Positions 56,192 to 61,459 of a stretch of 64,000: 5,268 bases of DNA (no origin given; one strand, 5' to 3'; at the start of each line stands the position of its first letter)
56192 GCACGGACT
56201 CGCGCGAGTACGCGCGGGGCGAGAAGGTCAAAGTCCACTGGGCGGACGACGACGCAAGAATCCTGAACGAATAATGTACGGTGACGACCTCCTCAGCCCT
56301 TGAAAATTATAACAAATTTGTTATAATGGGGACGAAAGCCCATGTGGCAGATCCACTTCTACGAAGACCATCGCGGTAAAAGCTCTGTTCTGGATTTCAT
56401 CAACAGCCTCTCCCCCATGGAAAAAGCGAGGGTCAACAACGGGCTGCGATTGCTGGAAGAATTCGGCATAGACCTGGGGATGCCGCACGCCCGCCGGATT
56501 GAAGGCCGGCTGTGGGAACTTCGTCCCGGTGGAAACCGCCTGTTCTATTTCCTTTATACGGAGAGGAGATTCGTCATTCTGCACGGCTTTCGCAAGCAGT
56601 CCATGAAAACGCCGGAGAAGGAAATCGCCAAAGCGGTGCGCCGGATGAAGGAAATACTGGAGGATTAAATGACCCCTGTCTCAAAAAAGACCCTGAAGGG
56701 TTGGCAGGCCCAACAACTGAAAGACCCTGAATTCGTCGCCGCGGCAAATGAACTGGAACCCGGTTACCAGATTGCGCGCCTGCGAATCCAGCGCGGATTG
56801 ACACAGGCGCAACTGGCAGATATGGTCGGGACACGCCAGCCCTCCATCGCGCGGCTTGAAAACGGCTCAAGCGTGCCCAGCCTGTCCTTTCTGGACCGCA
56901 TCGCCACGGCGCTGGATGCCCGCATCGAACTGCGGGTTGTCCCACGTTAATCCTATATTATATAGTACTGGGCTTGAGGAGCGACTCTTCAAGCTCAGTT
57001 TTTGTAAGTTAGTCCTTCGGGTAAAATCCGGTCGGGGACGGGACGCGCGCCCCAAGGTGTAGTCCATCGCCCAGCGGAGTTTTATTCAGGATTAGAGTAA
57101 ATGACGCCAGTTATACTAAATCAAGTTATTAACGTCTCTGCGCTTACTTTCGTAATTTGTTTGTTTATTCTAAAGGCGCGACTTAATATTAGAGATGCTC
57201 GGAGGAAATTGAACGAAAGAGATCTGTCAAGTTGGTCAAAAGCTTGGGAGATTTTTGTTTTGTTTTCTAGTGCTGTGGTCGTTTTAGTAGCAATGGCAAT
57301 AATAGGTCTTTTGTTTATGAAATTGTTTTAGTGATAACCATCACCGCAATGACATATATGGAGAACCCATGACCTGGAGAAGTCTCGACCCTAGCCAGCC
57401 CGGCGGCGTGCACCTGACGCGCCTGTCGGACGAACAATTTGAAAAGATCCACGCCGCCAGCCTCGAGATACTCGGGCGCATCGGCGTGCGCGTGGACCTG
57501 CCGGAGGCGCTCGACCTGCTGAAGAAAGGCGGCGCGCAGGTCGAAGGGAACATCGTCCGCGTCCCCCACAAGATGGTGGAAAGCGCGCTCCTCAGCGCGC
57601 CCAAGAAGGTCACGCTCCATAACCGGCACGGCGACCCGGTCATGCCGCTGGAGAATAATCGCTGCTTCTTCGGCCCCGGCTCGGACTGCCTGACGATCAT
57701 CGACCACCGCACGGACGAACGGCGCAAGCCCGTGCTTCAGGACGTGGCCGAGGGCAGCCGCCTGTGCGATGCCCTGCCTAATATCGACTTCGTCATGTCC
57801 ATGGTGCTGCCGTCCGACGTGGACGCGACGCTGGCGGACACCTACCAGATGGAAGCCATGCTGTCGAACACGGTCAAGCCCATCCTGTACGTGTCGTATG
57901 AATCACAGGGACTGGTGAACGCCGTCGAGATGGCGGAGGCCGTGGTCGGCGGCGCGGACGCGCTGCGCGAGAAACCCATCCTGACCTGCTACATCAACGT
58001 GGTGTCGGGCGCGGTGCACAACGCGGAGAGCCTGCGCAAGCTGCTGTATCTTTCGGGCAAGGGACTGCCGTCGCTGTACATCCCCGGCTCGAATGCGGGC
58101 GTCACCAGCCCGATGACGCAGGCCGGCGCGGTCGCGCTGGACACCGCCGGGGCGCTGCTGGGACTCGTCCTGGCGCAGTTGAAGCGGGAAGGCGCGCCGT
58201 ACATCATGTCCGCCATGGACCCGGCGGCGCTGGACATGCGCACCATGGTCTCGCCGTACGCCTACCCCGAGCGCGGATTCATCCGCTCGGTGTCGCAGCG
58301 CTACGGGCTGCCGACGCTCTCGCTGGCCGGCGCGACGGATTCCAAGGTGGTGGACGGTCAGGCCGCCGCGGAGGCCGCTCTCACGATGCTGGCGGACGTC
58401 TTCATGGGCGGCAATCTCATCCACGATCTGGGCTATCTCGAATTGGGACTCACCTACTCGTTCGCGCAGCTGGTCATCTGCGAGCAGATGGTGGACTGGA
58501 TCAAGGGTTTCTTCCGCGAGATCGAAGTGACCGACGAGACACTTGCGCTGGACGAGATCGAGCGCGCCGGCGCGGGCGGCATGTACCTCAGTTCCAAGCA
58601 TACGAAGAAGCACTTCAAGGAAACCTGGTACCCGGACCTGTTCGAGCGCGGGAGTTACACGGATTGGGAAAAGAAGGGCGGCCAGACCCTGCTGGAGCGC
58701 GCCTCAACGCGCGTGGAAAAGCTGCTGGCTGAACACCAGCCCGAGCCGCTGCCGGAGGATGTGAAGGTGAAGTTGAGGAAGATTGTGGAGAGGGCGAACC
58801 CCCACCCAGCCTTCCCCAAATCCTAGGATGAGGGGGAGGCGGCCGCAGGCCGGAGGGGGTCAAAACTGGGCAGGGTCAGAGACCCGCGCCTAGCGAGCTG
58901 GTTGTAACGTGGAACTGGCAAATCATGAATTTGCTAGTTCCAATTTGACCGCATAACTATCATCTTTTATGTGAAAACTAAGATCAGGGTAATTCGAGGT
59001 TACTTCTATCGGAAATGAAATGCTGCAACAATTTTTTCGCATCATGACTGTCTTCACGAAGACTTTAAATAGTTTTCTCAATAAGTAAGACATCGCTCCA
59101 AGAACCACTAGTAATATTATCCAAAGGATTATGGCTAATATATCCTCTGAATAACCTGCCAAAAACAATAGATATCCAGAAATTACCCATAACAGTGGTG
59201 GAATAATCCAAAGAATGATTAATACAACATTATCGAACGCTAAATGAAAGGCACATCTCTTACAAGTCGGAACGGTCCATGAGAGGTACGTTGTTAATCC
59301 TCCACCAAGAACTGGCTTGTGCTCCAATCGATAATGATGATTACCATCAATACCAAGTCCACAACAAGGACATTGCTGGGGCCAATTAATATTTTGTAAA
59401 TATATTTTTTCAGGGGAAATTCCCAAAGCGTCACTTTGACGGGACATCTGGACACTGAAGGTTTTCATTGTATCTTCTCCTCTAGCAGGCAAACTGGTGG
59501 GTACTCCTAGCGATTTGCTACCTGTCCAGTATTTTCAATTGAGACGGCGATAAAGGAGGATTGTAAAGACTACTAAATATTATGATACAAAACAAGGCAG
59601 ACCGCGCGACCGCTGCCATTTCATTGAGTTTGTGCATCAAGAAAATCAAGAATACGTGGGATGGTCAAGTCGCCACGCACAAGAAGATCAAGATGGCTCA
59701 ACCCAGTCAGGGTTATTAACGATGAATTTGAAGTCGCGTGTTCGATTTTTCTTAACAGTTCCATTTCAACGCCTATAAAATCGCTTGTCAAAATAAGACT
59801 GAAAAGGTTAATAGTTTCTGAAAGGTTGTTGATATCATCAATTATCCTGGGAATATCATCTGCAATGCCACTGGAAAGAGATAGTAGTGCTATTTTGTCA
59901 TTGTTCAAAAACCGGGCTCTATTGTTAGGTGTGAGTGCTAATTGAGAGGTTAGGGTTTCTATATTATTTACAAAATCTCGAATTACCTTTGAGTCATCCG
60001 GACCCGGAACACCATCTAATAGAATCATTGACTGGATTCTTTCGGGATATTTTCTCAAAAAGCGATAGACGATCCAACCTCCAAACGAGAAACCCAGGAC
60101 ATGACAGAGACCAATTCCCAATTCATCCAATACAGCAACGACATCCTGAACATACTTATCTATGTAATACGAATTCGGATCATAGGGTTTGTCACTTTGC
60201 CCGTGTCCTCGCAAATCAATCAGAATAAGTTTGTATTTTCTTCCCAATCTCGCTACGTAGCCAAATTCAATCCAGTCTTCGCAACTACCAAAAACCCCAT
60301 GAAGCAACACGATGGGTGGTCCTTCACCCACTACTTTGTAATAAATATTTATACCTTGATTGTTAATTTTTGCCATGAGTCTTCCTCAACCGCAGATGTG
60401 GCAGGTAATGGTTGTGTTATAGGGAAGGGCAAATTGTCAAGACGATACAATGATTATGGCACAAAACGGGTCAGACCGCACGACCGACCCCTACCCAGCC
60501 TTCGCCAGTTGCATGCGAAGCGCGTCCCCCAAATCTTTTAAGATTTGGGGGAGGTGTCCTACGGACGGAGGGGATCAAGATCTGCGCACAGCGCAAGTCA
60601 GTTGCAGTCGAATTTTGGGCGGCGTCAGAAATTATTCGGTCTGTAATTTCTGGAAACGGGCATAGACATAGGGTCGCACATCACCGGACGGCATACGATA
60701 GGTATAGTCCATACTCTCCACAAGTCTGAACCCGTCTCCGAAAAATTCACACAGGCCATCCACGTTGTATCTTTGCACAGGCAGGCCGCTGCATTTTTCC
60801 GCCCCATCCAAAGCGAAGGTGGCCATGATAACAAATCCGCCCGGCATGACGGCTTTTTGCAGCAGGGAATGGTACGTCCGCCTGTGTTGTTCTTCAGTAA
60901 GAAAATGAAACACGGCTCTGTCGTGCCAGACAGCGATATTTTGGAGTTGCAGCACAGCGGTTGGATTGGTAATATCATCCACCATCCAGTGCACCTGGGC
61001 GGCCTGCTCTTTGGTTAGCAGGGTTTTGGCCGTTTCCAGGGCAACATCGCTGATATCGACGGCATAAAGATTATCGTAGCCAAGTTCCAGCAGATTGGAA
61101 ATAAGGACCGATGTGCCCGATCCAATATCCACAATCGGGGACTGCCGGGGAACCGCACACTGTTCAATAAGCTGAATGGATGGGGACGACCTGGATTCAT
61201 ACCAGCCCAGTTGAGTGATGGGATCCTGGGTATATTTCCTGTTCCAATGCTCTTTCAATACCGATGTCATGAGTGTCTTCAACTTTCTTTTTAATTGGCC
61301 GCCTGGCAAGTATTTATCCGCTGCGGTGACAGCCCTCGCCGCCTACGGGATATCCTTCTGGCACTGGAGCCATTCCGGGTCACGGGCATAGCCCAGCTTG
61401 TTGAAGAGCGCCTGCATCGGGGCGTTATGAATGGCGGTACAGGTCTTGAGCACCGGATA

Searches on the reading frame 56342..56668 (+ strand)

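Call 22: search_protein_families(library=pfam, proteins=[window:56342-56668:+])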
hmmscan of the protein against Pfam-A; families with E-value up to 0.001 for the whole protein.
window:56342-56668:+ (108 aa): 1 family
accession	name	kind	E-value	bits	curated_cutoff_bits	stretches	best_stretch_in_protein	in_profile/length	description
PF05973.20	Gp49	-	4.2e-21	75.2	23.9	1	18-103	1-90/90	Phage derived protein Gp49-like (DUF891)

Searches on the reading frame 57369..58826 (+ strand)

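Call 22: search_protein_families(library=pfam, proteins=[window:57369-58826:+])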
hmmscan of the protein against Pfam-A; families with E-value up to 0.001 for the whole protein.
window:57369-58826:+ (485 aa): 1 family
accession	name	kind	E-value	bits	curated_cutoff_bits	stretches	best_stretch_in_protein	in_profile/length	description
PF06253.16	MTTB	-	6.1e-87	292.1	25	1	17-475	32-494/500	Trimethylamine methyltransferase (MTTB)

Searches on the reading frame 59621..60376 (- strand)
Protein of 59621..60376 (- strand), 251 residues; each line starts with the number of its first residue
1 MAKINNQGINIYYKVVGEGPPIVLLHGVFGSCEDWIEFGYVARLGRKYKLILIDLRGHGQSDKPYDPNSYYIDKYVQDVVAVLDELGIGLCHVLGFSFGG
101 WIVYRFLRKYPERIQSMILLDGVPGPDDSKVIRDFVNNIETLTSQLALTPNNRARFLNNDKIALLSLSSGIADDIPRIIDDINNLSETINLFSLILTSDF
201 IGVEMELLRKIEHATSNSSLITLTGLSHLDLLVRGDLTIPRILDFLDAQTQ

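Call 22: search_protein_families(library=pfam, proteins=[window:59621-60376:-])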
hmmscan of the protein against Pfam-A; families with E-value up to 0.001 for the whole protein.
window:59621-60376:- (251 aa): 4 families
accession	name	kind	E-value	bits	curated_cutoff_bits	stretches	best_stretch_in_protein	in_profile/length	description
PF00561.26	Abhydrolase_1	-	2.1e-25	90.2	25.8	1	20-158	1-129/245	alpha/beta hydrolase fold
PF12697.13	Abhydrolase_6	-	9.5e-15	56.3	26.3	1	22-148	1-117/217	Alpha/beta hydrolase family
PF12146.15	Hydrolase_4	-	1.1e-10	41.6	27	1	22-145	7-132/239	Serine aminopeptidase, S33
PF03096.20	Ndr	-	0.00043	19.5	23.3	1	56-124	64-134/283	Ndr family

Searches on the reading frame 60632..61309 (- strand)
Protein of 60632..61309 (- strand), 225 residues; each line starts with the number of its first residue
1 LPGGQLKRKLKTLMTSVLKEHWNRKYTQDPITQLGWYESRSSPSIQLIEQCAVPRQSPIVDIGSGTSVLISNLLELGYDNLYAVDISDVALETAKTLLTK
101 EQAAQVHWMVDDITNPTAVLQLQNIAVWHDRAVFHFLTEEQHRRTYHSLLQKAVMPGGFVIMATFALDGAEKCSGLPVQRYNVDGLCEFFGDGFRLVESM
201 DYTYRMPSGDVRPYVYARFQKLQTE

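Call 22: search_protein_families(library=pfam, proteins=[window:60632-61309:-])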
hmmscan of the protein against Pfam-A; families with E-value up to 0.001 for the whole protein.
window:60632-61309:- (225 aa): 6 families
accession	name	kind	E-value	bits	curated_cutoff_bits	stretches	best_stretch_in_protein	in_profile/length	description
PF13649.12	Methyltransf_25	-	3.1e-08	34.6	27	1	59-158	1-97/97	Methyltransferase domain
PF13847.12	Methyltransf_31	-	1.5e-07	31.7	27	1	58-166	6-113/145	Methyltransferase domain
PF08241.18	Methyltransf_11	-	1.8e-05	25.7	21.2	1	60-161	1-94/95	Methyltransferase domain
PF06325.19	PrmA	-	4.7e-05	23.5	22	1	44-105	151-211/296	Ribosomal protein L11 methyltransferase (PrmA)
PF08242.18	Methyltransf_12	-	5.7e-05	24.2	30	1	60-159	1-97/98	Methyltransferase domain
PF05175.20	MTS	-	0.00018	21.6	23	1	47-118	23-95/170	Methyltransferase small domain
